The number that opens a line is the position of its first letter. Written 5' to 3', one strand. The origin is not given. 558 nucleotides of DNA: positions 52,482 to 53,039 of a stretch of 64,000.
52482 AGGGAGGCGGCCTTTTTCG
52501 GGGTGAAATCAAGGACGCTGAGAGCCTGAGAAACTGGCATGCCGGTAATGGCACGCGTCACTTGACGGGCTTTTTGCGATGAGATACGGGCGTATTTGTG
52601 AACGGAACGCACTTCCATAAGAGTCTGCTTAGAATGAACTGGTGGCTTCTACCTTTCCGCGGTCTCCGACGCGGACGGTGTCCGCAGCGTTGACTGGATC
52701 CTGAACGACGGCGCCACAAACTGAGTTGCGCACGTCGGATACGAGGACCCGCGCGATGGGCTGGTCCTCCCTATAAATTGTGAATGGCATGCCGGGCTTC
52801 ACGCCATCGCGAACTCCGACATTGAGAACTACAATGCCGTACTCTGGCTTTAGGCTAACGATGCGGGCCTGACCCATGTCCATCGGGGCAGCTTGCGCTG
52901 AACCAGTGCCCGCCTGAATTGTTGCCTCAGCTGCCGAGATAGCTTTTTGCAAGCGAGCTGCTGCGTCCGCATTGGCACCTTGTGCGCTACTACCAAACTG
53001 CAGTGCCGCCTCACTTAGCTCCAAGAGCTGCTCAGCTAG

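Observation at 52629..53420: Non-ribosomal secreted coiled-coil gene embedded in the S10 operon between rpsS and rplV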

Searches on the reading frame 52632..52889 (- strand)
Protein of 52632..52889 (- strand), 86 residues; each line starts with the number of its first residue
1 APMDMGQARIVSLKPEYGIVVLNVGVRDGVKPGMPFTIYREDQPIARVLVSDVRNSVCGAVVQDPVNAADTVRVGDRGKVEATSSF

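Call 23: search_protein_representatives(alignment_id=A2)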
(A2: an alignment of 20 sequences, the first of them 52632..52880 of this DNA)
Query: 20 sequences, 83 profile positions. Proteins with E-value up to 0.001 (for the whole library): 1061; up to 1e-10: 201; up to 1e-30: 4. The best 150 are listed.
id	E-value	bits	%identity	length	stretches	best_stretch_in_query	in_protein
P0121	7.4e-44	163.8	-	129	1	1-83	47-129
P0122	6.0e-39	148.1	-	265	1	2-79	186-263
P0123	1.7e-31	124.2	-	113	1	1-83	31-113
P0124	4.0e-31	123.0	-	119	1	2-82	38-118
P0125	1.2e-29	118.3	-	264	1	1-83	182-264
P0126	2.8e-28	113.9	-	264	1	1-83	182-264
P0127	8.8e-27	109.1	-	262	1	1-81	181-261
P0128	1.2e-26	108.7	-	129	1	1-82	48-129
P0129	6.2e-26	106.4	-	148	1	1-83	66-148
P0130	3.3e-25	104.1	-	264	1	2-81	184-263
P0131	2.2e-23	98.3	-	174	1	10-66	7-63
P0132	4.8e-23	97.1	-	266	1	1-83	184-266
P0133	3.5e-22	94.4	-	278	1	2-81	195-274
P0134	8.5e-22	93.2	-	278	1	2-80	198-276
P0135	2.8e-21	91.5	-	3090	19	4-30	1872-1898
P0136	3.0e-21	91.4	-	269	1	2-80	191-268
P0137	1.3e-20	89.4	-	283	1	3-75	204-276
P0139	2.8e-20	88.3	-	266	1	2-82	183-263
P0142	1.1e-19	86.4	-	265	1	2-83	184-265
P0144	1.2e-19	86.2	-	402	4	11-77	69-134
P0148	7.0e-19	83.8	-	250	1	2-78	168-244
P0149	1.1e-18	83.2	-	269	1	2-79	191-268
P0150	1.5e-18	82.8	-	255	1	1-79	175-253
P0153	6.5e-18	80.7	-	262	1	1-79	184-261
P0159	3.0e-17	78.6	-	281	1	2-79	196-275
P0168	1.0e-16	76.9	-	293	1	2-80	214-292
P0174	3.4e-16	75.2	-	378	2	2-73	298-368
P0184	1.0e-15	73.7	-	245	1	1-79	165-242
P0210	1.7e-14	69.8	-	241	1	3-78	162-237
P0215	2.5e-14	69.2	-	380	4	2-60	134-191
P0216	3.4e-14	68.8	-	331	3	17-73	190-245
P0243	4.7e-13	65.1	-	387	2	4-60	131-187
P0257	1.7e-12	63.4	-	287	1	2-79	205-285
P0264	2.2e-12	63.0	-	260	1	2-77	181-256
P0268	3.6e-12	62.3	-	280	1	2-75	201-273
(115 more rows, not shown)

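Call 26: search_protein_families(library=pfam, proteins=[P0144, P0215, P0174, P0133, P0168, P0184, P0257, P0268, P0216, P0243], max_evalue=1)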
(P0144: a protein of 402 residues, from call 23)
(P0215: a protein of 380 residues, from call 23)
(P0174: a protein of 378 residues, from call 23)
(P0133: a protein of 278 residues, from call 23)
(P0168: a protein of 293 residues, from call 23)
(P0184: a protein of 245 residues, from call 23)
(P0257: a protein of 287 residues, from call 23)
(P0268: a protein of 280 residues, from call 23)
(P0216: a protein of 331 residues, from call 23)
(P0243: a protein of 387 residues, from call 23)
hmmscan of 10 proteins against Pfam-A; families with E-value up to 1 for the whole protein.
P0144 (402 aa): 5 families
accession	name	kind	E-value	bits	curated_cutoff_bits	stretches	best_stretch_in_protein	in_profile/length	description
PF16538.11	FlgT_C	-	5.2e-06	27.3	27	0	247-273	2-28/77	Flagellar assembly protein T, C-terminal domain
PF04085.20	MreC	-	0.00015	22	28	1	70-104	8-40/147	Rod shape-determining protein MreC, barrel core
PF20130.4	DUF6520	-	0.026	15.3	25.4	1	1-39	1-40/83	Family of unknown function (DUF6520)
PF10683.14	DBD_Tnp_Hermes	-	0.17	12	20.5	1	161-194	32-65/68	Hermes transposase DNA-binding domain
PF02882.25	THF_DHG_CYH_C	-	0.17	11.6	27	1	42-111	70-129/160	Tetrahydrofolate dehydrogenase/cyclohydrolase, NAD(P)-binding domain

P0215 (380 aa): 1 family
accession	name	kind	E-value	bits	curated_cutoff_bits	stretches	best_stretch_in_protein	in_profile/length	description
PF16538.11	FlgT_C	-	0.11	13.4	27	0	148-174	5-31/77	Flagellar assembly protein T, C-terminal domain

P0174 (378 aa): 5 families
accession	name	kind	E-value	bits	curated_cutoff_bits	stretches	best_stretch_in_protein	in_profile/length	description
PF16538.11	FlgT_C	-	4.5e-05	24.2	27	1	313-335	4-26/77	Flagellar assembly protein T, C-terminal domain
PF04085.20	MreC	-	0.00011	22.5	28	2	312-343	12-41/147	Rod shape-determining protein MreC, barrel core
PF16367.11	RRM_7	-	0.014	15.8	27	0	321-355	45-78/94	RNA recognition motif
PF08350.17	FilR1_middle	-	0.091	13.2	27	1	172-241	44-99/128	Methanogenesis regulatory protein FilR1, middle domain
PF16936.10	Holin_9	-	0.14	12.8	25.3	0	198-238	21-60/78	Putative holin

P0133 (278 aa): 9 families
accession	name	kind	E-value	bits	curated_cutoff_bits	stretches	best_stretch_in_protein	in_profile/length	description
PF10473.14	CENP-F_leu_zip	-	0.056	14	34.5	1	48-107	40-99/140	Leucine-rich repeats of kinetochore protein Cenp-F/LEK1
PF05911.16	FPP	-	0.11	11.1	40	1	54-105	257-308/871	Filament-like plant protein, long coiled-coil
PF11365.13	SOGA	-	0.12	13.9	31.1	1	48-79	63-94/94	Protein SOGA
PF00170.26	bZIP_1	-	0.13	12.8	27.6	1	59-83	25-49/64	bZIP transcription factor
PF02183.23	HALZ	-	0.14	12.8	28.1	0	118-149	9-40/43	Homeobox associated leucine zipper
PF04102.17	SlyX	-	0.32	12.1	30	1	59-110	2-53/67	SlyX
PF23625.1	UIM_2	-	0.53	11.1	21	0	47-60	2-15/17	Ubiquitin interaction motif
PF05103.18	DivIVA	-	0.67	10.4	28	0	47-91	33-77/131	DivIVA protein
PF05524.18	PEP-utilisers_N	-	0.91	10.1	24.4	0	47-82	36-70/121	PEP-utilising enzyme, N-terminal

P0168 (293 aa): 6 families
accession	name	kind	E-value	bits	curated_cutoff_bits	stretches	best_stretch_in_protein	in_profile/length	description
PF18035.6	Bap31_Bap29_C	-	5.3e-05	23.6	30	1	54-87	3-36/52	Bap31/Bap29 cytoplasmic coiled-coil domain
PF16538.11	FlgT_C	-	0.0016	19.3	27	1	229-251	4-26/77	Flagellar assembly protein T, C-terminal domain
PF10198.14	Ada3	-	0.03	14.8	24.5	1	94-181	36-112/127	Histone acetyltransferases subunit 3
PF08565.17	CDC37_M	-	0.11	13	25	1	105-152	46-96/113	Cdc37 Hsp90 binding domain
PF25785.1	TPR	-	0.28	12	27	1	104-162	7-67/110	Nucleoprotein TPR-like domain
PF04102.17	SlyX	-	0.65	11.1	30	0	39-97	4-62/67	SlyX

P0184 (245 aa): 7 families
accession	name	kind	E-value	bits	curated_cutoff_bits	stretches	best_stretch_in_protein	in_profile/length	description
PF05859.17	Mis12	-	0.0017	18.5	25.7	1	24-115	107-198/231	Mis12 protein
PF16538.11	FlgT_C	-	0.0021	18.9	27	1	181-207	4-30/77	Flagellar assembly protein T, C-terminal domain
PF25397.1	DUF7887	-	0.058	13.5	24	1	151-178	15-39/63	Domain of unknown function (DUF7887)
PF01166.23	TSC22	-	0.087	13.4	30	1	34-58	19-43/57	TSC-22/dip/bun family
PF22919.1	ATP-synt_VA_C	-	0.15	12.6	24.7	1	53-108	6-63/101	C-terminal domain of V and A type ATP synthase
PF05103.18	DivIVA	-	0.17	12.3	28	1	32-122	42-129/131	DivIVA protein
PF11488.14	Lge1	-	0.7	10.5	25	0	92-123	15-46/71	Transcriptional regulatory protein LGE1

P0257 (287 aa): 10 families
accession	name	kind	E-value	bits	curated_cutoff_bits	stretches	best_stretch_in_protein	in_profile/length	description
PF08961.15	NRBF2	-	0.0014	18.6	36.8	1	43-108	76-142/200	Nuclear receptor-binding factor 2, autophagy regulator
PF04085.20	MreC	-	0.0073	16.5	28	1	219-251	12-42/147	Rod shape-determining protein MreC, barrel core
PF16538.11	FlgT_C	-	0.0078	17.1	27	1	220-244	4-28/77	Flagellar assembly protein T, C-terminal domain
PF08614.16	ATG16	-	0.01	16.4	33.7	1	47-115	108-176/200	Autophagy protein 16 (ATG16)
PF25526.1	LIP-1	-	0.013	15.3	34.1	1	56-132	4-83/250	Liprin-alpha-like coiled coil domain 2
PF18504.6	Csm1_N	-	0.024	15.4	26.3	1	56-106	14-64/70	Csm1 N-terminal domain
PF13851.11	GAS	-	0.074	12.9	32.3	1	54-109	39-94/200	Growth-arrest specific micro-tubule binding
PF25762.1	HAUS1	-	0.13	12.5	40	1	50-164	109-219/236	HAUS augmin-like complex subunit 1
PF04102.17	SlyX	-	0.32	12.1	30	1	72-121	6-55/67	SlyX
PF07989.16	Cnn_1N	-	0.57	10.8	28.5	1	50-98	26-72/74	Centrosomin N-terminal motif 1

P0268 (280 aa): 37 families (the best 25 are shown)
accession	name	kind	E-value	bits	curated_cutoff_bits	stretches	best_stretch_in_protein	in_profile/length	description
PF15742.10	DUF4686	-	4e-05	23.3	31.3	1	44-162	155-271/384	Domain of unknown function (DUF4686)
PF13851.11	GAS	-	0.00048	20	32.3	1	60-109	32-81/200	Growth-arrest specific micro-tubule binding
PF10473.14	CENP-F_leu_zip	-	0.0015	19.1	34.5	1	44-107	28-91/140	Leucine-rich repeats of kinetochore protein Cenp-F/LEK1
PF14662.11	KASH_CCD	-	0.0037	17.7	43.3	1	43-107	63-127/191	Coiled-coil region of CCDC155 or KASH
PF04102.17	SlyX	-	0.004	18.2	30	1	68-107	3-42/67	SlyX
PF13949.11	ALIX_LYPXL_bnd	-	0.0067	16.2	30.8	1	42-163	74-174/295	ALIX V-shaped domain binding to HIV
PF11932.13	DUF3450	-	0.012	15.4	32.6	1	41-106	11-75/241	Protein of unknown function (DUF3450)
PF09789.14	CC149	-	0.014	15.2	30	1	56-160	18-92/316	Coiled-coil domain-containing protein 149-A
PF25785.1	TPR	-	0.023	15.5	27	1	64-107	3-46/110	Nucleoprotein TPR-like domain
PF08172.17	CASP_C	-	0.028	14.2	28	1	36-95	64-125/252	CASP C terminal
PF05622.17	HOOK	-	0.03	13.5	35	2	58-101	64-110/514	HOOK protein coiled-coil region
PF02050.21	FliJ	-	0.034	14.8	28.4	1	46-107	11-77/123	Flagellar FliJ protein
PF13384.12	HTH_23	-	0.037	14.3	24.6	1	67-104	5-40/50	Homeodomain-like domain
PF24423.1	OVT1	-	0.044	14.6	30.9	1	44-104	33-93/100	Major antigen, helical domain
PF24922.1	ACBP4_C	-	0.062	14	31.2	1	42-107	5-70/105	Acyl-CoA-binding domain-containing protein 4-6, C-terminal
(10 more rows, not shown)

P0216 (331 aa): 19 families
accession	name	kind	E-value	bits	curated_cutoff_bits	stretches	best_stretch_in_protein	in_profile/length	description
PF16538.11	FlgT_C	-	2.7e-05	24.9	27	0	189-213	3-27/77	Flagellar assembly protein T, C-terminal domain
PF05227.19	CHASE3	-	0.0036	17.6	28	1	18-67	49-98/138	CHASE3 domain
PF09304.16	Cortex-I_coil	-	0.0049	17.5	60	1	20-59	39-78/107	Cortexillin coiled-coil region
PF01025.24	GrpE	-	0.0091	16.1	25.8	1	19-72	5-58/165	GrpE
PF11577.13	NEMO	-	0.011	16.1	23.2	1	29-57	21-49/68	NF-kappa-B essential modulator NEMO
PF06005.17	ZapB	-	0.028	15.3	31.5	1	21-59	14-52/71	Cell division protein ZapB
PF07195.17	FliD_C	-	0.048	13.5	25.4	1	14-58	186-230/236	Flagellar hook-associated protein 2 C-terminus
PF01763.21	Herpes_UL6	-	0.083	11.8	27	1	22-67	375-419/562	Herpesvirus UL6 like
PF00170.26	bZIP_1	-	0.084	13.4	27.6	1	21-55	29-63/64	bZIP transcription factor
PF02403.27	Seryl_tRNA_N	-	0.1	13.3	28.2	1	20-66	24-70/108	Seryl-tRNA synthetase N-terminal domain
PF17675.6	APG6_N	-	0.12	13.2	45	1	17-57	59-100/132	Apg6 coiled-coil region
PF20882.2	Sos7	-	0.12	13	27.3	1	25-59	34-68/75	Kinetochore protein Sos7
PF14775.11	NYD-SP28_assoc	-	0.13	12.8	27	1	19-43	34-58/60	Sperm tail C-terminal domain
PF10211.14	Ax_dynein_light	-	0.13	12.7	26.4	1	18-63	119-164/187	Axonemal dynein light chain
PF20780.2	TssR_M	-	0.15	12.2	25.7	1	197-224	37-64/86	TssR second domain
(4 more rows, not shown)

P0243 (387 aa): 5 families
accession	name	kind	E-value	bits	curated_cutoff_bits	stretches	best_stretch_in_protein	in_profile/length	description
PF07719.23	TPR_2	-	0.00038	20.8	27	1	230-255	8-33/34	Tetratricopeptide repeat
PF00515.34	TPR_1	-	0.0028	17.8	27.8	1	226-255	4-33/34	Tetratricopeptide repeat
PF14559.12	TPR_19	-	0.031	15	25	1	233-282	1-47/68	Tetratricopeptide repeat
PF13424.12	TPR_12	-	0.069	13.8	30.1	1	231-283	11-68/77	Tetratricopeptide repeat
PF13374.12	TPR_10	-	0.11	13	27.5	1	230-252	9-31/42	Tetratricopeptide repeat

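Call 27: list_cluster_members(proteins=[P0125, P0130, P0133, P0137, P0139, P0148, P0168, P0184, P0257, P0268])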
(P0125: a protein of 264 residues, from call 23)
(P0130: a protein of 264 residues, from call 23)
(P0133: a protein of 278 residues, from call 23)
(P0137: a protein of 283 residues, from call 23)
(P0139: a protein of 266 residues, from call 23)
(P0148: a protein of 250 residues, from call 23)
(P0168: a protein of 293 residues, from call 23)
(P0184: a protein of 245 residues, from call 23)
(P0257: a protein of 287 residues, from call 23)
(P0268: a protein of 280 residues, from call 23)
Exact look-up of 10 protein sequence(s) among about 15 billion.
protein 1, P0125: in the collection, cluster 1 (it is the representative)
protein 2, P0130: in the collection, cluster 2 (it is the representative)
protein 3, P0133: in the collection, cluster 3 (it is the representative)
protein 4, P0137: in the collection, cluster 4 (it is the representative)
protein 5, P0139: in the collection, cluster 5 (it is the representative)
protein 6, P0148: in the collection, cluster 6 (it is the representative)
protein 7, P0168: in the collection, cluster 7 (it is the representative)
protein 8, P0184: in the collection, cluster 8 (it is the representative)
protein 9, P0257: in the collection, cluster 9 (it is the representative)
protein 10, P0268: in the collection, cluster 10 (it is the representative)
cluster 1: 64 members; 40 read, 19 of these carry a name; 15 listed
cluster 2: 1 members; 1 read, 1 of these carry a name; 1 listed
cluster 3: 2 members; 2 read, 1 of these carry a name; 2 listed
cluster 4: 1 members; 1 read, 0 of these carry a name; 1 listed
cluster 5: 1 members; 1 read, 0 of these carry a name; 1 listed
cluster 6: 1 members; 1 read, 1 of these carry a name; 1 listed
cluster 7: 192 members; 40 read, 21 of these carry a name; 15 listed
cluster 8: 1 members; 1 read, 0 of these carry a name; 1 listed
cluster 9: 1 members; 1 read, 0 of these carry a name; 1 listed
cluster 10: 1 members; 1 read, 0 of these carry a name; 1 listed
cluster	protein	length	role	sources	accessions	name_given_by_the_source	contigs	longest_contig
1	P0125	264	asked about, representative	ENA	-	-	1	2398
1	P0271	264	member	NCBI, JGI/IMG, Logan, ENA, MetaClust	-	hypothetical protein | \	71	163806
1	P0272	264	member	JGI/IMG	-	NADH dehydrogenase/NADH:ubiquinone oxidoreductase subunit G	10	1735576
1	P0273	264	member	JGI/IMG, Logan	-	NADH dehydrogenase/NADH:ubiquinone oxidoreductase subunit G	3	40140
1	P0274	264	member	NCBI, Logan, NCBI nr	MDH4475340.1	MAG: hypothetical protein QE274_02605 [Verrucomicrobiaceae bacterium] | hypothetical protein [Verrucomicrobiaceae bacterium]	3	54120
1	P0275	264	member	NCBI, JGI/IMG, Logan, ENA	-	hypothetical protein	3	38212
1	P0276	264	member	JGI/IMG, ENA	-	hypothetical protein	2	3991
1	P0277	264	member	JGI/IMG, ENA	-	hypothetical protein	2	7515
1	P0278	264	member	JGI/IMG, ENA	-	hypothetical protein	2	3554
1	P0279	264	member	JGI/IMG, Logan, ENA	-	NADH dehydrogenase/NADH:ubiquinone oxidoreductase subunit G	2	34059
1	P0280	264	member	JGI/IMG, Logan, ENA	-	NADH dehydrogenase/NADH:ubiquinone oxidoreductase subunit G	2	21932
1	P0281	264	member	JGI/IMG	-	NADH dehydrogenase/NADH:ubiquinone oxidoreductase subunit G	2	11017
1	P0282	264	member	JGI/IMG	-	hypothetical protein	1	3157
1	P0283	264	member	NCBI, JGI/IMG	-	hypothetical protein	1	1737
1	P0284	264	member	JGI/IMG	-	hypothetical protein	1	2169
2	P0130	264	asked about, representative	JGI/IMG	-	hypothetical protein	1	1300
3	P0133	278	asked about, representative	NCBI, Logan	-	-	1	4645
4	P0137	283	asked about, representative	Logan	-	-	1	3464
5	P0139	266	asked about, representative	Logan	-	-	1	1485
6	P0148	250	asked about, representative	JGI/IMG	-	predicted RNase H-like nuclease (RuvC/YqgF family)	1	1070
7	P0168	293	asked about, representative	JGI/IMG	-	hypothetical protein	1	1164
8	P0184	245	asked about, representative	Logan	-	-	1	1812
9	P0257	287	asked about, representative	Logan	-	-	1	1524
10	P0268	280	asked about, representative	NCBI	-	-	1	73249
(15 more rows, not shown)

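Call 28: find_encoding_contigs(protein=P0268, flank=4000, max_places=2)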
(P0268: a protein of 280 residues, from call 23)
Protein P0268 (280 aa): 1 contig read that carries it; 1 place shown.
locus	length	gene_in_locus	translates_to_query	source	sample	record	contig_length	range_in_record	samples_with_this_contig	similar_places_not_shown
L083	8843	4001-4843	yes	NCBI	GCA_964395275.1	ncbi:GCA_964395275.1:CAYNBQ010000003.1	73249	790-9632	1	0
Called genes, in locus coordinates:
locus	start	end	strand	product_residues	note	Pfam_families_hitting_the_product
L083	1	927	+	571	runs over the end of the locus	?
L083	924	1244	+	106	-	PF00338:Ribosomal_S10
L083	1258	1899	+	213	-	PF00297:Ribosomal_L3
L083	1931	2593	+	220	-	PF00573:Ribosomal_L4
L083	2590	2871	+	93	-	PF00276:Ribosomal_L23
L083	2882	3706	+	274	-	PF00181:Ribosomal_L2_N, PF03947:Ribosomal_L2_C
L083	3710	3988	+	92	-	PF00203:Ribosomal_S19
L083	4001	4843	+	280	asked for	-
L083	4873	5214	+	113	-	PF00237:Ribosomal_L22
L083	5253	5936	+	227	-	PF07650:KH_2, PF00189:Ribosomal_S3_C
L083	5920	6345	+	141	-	PF00252:Ribosomal_L16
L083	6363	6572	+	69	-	PF00831:Ribosomal_L29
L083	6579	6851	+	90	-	PF00366:Ribosomal_S17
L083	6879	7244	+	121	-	PF00238:Ribosomal_L14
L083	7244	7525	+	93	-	PF00467:KOW, PF17136:ribosomal_L24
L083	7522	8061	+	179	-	PF00281:Ribosomal_L5, PF00673:Ribosomal_L5_C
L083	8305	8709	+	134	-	PF00410:Ribosomal_S8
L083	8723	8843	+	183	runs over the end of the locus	PF00347:Ribosomal_L6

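Call 29: find_encoding_contigs(protein=P0133, flank=4000, max_places=2)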
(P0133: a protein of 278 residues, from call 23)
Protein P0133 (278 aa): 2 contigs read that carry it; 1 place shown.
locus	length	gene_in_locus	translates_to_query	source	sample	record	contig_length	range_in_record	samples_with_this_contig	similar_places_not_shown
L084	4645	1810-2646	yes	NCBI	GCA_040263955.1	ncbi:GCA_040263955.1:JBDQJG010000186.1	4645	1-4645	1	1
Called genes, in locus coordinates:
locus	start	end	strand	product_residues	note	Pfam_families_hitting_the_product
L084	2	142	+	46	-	?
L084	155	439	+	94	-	PF00276:Ribosomal_L23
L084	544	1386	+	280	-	PF00181:Ribosomal_L2_N, PF03947:Ribosomal_L2_C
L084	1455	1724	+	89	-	PF00203:Ribosomal_S19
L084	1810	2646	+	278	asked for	-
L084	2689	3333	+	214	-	PF00237:Ribosomal_L22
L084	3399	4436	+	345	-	PF07650:KH_2, PF00189:Ribosomal_S3_C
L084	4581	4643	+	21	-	?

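Call 37: find_encoding_contigs(protein=P0264, flank=3000, max_places=2)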
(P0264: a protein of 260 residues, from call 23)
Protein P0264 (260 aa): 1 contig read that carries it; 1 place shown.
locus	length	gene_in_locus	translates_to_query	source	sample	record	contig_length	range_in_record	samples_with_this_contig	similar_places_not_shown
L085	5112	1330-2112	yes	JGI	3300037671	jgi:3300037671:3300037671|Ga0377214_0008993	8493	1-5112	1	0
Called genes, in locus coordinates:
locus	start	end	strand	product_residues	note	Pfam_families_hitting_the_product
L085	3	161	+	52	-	?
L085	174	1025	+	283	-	PF00181:Ribosomal_L2_N, PF03947:Ribosomal_L2_C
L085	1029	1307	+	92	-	PF00203:Ribosomal_S19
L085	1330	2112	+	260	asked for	-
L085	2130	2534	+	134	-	PF00237:Ribosomal_L22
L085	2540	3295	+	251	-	PF07650:KH_2, PF00189:Ribosomal_S3_C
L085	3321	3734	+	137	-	PF00252:Ribosomal_L16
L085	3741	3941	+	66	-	PF00831:Ribosomal_L29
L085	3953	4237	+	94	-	PF00366:Ribosomal_S17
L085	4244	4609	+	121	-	PF00238:Ribosomal_L14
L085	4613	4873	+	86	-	PF00467:KOW, PF17136:ribosomal_L24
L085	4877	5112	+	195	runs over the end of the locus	PF00281:Ribosomal_L5, PF00673:Ribosomal_L5_C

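Call 38: find_encoding_contigs(protein=P0210, flank=3000, max_places=2)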
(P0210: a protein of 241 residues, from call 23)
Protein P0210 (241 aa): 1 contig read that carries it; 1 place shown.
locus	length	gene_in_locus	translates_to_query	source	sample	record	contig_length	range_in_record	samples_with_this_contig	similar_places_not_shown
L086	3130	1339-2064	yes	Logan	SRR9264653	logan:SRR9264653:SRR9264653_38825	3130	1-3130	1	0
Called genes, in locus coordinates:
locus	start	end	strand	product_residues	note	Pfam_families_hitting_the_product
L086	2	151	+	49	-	?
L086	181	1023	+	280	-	PF00181:Ribosomal_L2_N, PF03947:Ribosomal_L2_C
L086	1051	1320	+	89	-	PF00203:Ribosomal_S19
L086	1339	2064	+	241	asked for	-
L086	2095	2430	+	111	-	PF00237:Ribosomal_L22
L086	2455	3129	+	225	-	?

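Call 39: list_cluster_members(proteins=[L083:2882-3703:+, L084:544-1383:+, L085:174-1022:+, L086:181-1020:+, L083:3710-3985:+, L084:1455-1721:+, L085:1029-1304:+, L086:1051-1317:+])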
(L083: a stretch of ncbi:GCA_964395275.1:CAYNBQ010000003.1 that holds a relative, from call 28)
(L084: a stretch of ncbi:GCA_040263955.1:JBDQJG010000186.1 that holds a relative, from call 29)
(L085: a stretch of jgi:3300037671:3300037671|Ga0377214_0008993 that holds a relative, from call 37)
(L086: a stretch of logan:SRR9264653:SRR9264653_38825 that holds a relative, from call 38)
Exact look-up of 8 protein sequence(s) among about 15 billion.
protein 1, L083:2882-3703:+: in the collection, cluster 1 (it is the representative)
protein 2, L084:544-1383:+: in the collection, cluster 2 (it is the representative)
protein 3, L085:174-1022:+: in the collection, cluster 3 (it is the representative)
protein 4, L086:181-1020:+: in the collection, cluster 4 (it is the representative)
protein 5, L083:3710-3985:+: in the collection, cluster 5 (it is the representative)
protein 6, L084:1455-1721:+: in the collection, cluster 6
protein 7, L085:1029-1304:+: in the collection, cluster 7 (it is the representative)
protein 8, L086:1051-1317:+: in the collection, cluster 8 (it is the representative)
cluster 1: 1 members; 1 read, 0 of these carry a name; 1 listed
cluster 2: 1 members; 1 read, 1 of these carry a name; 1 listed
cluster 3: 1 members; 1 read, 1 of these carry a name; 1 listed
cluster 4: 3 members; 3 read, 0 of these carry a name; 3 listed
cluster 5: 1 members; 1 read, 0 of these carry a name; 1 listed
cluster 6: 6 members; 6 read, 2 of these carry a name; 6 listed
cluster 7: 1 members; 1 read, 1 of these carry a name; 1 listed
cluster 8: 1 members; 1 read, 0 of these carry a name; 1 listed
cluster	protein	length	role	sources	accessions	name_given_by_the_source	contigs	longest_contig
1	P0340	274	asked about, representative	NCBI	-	-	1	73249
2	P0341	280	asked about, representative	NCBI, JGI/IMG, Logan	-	large subunit ribosomal protein L2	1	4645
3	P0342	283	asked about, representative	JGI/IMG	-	large subunit ribosomal protein L2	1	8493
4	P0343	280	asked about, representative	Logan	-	-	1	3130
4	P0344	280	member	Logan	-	-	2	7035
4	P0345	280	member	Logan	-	-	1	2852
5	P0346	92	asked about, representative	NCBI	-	-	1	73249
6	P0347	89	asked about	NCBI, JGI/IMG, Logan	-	small subunit ribosomal protein S19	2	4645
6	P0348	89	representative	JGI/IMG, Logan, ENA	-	-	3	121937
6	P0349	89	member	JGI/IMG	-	small subunit ribosomal protein S19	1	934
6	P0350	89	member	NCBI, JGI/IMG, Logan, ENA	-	-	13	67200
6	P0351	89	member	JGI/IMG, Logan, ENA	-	-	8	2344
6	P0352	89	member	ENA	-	-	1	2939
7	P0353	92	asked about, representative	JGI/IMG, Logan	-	small subunit ribosomal protein S19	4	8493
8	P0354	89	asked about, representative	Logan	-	-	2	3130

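Call 42: find_homologous_proteins(query=A5, max_evalue=0.00001)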
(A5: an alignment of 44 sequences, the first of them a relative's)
Query A5 (44 sequences) (280 aa, profile of the alignment): 7 proteins with E <= 0.00001 among 8000 candidates.
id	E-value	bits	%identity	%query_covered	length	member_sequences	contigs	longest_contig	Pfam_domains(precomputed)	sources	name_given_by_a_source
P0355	6.8e-80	286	40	29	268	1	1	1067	-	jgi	jgi:hypothetical protein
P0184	2.3e-57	213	29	37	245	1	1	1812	-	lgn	-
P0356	4.4e-54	202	27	71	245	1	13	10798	-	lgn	-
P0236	2.8e-52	196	51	89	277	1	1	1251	-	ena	-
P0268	4.4e-48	182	100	100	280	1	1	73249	-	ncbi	-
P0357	1.4e-45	174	51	98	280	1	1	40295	-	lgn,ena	-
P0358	3.8e-44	169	53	100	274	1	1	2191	-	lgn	-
